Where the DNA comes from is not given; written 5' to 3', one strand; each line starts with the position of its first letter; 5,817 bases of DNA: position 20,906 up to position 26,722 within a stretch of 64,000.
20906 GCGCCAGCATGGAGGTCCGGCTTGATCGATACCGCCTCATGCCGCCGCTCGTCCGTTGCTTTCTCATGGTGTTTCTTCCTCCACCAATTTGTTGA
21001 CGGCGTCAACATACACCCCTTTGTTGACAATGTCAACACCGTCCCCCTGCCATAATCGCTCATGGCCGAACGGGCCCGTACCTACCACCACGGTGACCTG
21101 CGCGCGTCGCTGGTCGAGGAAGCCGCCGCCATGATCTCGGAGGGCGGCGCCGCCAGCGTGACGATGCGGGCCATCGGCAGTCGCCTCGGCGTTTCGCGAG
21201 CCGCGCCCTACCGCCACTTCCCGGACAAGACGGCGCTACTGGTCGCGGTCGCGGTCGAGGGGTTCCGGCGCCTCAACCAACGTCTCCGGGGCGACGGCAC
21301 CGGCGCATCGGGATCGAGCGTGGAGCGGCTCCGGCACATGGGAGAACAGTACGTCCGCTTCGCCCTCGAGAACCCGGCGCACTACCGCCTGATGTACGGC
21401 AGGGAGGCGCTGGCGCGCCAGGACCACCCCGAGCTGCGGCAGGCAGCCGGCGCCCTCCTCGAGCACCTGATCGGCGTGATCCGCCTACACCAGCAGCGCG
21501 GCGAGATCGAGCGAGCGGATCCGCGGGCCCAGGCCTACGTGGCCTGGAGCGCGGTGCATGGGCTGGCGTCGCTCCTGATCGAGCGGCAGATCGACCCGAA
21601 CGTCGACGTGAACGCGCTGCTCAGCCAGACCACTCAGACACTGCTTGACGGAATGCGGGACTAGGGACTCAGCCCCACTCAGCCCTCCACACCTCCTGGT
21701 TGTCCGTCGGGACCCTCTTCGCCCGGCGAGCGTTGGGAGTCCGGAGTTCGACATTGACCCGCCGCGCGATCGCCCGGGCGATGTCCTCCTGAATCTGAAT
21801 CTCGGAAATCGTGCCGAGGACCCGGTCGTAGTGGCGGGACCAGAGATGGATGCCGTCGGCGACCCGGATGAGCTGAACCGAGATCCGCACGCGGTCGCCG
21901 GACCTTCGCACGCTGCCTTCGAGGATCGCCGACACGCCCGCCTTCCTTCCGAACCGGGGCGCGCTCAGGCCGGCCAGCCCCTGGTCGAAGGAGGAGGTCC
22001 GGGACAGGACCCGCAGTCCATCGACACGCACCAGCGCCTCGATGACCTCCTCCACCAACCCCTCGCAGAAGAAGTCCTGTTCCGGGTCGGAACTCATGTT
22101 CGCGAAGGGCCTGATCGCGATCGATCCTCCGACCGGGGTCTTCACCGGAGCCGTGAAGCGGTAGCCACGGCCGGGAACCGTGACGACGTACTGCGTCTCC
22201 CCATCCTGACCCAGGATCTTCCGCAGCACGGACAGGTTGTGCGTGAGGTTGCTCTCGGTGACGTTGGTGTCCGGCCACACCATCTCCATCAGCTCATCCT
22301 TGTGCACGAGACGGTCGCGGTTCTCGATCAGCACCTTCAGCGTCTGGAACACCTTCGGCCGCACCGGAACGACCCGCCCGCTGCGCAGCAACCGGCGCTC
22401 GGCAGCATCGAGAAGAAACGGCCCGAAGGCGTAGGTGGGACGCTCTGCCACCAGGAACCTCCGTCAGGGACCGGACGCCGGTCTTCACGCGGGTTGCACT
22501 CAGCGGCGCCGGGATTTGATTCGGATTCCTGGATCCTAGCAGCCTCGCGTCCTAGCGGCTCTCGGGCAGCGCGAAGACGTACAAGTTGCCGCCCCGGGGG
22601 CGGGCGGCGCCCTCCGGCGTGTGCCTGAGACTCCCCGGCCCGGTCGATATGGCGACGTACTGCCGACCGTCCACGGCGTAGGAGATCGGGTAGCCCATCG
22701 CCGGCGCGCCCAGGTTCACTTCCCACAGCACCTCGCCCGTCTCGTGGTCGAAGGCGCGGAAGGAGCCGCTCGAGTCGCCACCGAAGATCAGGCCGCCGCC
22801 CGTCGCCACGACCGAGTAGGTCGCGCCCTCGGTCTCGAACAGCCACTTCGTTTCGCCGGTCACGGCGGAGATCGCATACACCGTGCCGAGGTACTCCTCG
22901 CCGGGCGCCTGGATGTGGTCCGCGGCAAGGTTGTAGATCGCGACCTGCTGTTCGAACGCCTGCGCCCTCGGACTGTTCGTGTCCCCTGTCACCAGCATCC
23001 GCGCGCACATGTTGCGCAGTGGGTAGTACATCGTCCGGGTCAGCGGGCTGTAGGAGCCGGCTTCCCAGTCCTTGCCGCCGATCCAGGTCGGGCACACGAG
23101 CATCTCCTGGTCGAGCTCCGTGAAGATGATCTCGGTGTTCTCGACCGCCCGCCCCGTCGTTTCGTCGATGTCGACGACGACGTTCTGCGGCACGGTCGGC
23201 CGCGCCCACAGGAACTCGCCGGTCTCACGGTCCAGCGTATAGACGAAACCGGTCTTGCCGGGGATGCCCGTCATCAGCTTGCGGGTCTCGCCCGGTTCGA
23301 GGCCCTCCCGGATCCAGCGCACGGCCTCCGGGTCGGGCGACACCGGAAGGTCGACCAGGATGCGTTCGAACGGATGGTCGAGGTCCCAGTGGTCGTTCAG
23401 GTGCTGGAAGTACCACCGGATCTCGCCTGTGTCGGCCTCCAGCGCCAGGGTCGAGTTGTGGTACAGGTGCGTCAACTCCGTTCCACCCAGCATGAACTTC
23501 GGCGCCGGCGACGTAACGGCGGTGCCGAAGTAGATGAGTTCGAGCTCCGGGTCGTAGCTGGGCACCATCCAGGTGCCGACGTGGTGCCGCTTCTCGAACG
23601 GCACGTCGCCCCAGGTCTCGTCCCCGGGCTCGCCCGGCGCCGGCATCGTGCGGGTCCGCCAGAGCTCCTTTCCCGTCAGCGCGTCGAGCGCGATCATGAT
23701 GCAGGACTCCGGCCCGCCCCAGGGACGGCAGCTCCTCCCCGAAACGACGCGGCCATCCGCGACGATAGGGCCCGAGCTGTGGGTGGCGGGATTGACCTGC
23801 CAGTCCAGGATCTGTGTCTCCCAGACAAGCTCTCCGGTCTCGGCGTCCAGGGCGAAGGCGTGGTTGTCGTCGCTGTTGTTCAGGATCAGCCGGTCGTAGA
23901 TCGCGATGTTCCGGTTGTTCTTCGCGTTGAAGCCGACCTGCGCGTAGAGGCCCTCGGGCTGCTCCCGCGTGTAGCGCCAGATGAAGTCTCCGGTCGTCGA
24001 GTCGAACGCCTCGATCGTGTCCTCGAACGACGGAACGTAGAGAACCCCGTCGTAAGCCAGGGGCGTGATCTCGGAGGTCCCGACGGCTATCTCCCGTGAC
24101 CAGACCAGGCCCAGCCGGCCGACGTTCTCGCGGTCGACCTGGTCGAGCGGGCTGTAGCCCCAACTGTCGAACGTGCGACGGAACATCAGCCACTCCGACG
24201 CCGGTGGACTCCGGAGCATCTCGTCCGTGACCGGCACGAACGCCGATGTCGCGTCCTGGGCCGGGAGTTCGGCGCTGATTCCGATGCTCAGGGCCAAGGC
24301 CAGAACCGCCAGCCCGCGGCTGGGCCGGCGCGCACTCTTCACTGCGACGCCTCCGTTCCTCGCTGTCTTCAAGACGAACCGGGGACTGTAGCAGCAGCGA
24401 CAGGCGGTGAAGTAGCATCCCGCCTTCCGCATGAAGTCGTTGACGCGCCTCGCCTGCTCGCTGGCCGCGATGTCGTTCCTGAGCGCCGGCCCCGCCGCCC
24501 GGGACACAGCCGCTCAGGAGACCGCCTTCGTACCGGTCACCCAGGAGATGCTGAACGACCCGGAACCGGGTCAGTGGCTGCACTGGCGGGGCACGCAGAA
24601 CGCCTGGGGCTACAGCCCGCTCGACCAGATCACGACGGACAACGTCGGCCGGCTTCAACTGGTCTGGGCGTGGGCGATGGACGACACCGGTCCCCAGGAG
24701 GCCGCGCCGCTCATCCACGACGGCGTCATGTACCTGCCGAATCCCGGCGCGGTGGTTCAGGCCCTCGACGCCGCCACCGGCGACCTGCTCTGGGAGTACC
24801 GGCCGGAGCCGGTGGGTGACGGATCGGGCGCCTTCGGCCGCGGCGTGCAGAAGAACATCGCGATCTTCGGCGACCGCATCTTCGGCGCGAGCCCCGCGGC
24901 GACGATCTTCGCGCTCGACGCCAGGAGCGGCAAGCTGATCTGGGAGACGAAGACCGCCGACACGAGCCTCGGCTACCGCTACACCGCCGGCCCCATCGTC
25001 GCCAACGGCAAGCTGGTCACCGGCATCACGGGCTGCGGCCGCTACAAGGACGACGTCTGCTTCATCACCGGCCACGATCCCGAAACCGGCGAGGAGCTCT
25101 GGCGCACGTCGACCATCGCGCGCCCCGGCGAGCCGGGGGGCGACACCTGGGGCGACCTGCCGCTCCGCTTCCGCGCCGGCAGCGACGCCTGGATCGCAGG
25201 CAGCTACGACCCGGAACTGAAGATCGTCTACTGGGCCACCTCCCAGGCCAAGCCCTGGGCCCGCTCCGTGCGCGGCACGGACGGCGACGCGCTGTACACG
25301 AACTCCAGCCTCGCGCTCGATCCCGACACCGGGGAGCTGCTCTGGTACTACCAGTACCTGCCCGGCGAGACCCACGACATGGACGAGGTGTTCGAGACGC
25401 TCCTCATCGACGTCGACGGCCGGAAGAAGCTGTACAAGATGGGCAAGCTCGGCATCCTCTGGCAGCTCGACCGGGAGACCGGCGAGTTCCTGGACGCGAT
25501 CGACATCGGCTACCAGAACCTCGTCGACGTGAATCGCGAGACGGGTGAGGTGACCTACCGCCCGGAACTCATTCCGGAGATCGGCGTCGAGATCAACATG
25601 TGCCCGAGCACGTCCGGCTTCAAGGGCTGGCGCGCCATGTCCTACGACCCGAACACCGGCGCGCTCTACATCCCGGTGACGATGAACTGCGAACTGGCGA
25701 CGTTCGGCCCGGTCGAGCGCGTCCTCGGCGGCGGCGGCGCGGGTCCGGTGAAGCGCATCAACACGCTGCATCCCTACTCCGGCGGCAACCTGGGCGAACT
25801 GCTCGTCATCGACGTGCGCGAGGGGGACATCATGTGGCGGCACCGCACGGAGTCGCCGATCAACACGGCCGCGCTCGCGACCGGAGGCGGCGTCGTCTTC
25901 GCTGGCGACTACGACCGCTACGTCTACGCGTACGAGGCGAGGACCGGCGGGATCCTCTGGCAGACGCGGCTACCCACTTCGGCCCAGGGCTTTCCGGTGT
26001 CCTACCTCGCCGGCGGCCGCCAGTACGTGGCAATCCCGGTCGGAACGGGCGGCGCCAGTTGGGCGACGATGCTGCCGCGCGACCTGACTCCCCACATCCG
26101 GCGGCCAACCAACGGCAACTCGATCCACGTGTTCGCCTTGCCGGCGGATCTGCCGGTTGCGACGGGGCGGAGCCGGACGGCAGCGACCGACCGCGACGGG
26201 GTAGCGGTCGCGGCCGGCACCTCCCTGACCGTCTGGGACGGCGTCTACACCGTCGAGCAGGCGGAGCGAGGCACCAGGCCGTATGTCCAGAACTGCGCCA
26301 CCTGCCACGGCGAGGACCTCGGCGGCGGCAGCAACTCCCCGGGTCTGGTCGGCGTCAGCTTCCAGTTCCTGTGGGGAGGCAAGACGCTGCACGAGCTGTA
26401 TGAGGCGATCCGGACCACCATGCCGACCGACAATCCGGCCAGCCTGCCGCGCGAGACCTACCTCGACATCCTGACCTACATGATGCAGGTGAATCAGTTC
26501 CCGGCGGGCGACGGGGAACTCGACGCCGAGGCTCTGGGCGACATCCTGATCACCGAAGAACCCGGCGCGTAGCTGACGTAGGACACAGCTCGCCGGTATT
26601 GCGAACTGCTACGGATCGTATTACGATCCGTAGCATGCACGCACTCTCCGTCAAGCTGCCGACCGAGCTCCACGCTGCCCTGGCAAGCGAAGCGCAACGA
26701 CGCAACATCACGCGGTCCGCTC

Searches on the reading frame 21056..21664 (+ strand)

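Call 42: search_protein_families(library=pfam, proteins=[window:21056-21664:+], max_evalue=0.00001)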
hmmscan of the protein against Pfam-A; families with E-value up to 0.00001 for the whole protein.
window:21056-21664:+ (202 aa): 3 families
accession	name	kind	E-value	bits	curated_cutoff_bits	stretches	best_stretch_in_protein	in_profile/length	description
PF13305.11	TetR_C_33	-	9.3e-18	65.2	26.8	1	92-195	1-102/103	Tetracyclin repressor-like, C-terminal domain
PF00440.29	TetR_N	-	6.7e-13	48.7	24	1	20-65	2-47/47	Bacterial regulatory proteins, tetR family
PF17932.6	TetR_C_24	-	6.4e-07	30.1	26.4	1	86-171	2-88/114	Tetracyclin repressor-like, C-terminal domain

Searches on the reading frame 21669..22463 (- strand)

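Call 42: search_protein_families(library=pfam, proteins=[window:21669-22463:-], max_evalue=0.00001)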
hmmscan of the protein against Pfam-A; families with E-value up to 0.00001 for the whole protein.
window:21669-22463:- (264 aa): 1 family
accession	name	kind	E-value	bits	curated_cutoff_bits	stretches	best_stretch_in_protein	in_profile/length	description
PF00486.34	Trans_reg_C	-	6.3e-15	55.5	26.2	1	30-103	2-77/77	Transcriptional regulatory protein, C terminal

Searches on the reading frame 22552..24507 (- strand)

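Call 6: search_protein_families(library=pfam, proteins=[window:22552-24507:-], max_evalue=0.001)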
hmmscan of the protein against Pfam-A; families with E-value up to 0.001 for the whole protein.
window:22552-24507:- (651 aa): 3 families
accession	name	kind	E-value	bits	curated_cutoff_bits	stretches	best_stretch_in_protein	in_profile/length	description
PF01011.28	PQQ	-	6.7e-62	210.4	26.7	2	106-435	1-337/595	Glucose/ethanol/alcohol dehydrogenase, beta-propeller domain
PF13360.13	PQQ_2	-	7.8e-25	88.3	27.6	3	134-233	55-146/233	Outer membrane protein assembly factor BamB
PF13570.13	Beta-prop_ACSF4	-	1.6e-11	44.6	133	1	541-615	71-147/329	Beta-alanine-activating enzyme, beta-propeller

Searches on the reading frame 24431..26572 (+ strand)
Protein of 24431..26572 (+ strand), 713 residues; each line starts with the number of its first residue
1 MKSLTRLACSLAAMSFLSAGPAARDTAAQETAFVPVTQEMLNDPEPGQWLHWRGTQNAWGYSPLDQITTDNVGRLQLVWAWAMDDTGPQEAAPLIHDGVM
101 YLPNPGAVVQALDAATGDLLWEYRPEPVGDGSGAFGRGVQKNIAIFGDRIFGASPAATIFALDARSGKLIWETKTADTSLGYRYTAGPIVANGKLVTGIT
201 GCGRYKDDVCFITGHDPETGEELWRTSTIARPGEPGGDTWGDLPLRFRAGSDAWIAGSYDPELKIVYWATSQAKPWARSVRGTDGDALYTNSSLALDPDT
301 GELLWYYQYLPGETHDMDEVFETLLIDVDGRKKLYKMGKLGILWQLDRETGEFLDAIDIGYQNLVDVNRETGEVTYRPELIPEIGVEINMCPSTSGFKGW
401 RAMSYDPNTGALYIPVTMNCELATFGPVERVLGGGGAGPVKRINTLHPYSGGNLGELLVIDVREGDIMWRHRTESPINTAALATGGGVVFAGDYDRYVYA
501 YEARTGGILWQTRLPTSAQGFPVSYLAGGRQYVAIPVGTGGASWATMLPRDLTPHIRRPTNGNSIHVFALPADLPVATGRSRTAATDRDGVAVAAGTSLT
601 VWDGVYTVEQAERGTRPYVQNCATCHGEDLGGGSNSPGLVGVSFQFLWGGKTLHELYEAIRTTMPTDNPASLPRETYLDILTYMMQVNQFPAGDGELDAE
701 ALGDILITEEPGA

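Call 6: search_protein_families(library=pfam, proteins=[window:24431-26572:+], max_evalue=0.001)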
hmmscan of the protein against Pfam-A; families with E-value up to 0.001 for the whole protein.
window:24431-26572:+ (713 aa): 5 families
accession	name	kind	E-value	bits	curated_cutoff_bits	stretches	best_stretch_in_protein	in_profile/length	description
PF01011.28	PQQ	-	6.1e-61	207.3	26.7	2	49-354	1-335/595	Glucose/ethanol/alcohol dehydrogenase, beta-propeller domain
PF13360.13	PQQ_2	-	3.2e-24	86.3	27.6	2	86-197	62-173/233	Outer membrane protein assembly factor BamB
PF13570.13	Beta-prop_ACSF4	-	1.4e-11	44.8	133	1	451-518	67-135/329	Beta-alanine-activating enzyme, beta-propeller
PF13442.11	Cytochrome_CBB3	-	4e-07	30.7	27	1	610-684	2-68/68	Cytochrome C oxidase, cbb3-type, subunit III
PF25293.1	Beta-prop_EMC1_N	-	1.6e-06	28.4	34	1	460-533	46-123/219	EMC1 N-terminal beta-propeller domain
